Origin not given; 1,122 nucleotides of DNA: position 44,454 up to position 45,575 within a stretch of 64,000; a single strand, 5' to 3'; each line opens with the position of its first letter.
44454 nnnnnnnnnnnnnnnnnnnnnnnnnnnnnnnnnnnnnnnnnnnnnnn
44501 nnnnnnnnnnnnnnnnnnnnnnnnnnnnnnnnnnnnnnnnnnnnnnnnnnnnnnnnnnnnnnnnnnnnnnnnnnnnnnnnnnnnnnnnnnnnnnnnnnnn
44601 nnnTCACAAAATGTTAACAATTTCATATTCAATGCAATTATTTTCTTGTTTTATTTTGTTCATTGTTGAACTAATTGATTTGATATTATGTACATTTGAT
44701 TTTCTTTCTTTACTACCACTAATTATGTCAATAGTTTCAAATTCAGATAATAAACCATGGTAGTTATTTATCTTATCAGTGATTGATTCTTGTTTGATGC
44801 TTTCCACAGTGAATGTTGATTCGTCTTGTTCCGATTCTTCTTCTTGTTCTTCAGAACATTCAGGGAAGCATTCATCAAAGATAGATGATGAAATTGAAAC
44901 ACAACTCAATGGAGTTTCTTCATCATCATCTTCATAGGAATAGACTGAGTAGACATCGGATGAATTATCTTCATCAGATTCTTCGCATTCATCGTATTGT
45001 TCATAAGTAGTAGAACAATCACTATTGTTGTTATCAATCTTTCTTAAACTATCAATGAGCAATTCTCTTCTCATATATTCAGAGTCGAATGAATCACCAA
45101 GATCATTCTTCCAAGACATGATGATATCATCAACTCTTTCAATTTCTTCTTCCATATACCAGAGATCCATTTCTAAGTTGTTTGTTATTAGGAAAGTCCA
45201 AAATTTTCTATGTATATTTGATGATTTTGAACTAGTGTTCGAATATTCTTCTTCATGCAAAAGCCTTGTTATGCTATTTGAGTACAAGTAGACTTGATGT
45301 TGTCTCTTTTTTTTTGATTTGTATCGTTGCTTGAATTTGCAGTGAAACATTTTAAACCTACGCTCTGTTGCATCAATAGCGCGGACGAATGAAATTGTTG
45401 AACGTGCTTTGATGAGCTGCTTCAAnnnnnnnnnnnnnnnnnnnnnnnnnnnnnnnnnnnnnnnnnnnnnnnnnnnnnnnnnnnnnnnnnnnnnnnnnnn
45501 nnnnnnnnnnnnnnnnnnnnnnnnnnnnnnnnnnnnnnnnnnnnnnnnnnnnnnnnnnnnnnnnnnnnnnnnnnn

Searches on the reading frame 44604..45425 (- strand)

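Call 3: search_protein_families(library=pfam, proteins=[window:44604-45425:-], max_evalue=1)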
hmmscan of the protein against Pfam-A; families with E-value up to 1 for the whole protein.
window:44604-45425:- (273 aa): 1 family
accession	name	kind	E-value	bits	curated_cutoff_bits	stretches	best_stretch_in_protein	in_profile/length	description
PF21099.2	POLQ_helical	-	0.081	13.4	27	1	18-84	37-106/163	DNA_pol_Q helicase like region helical domain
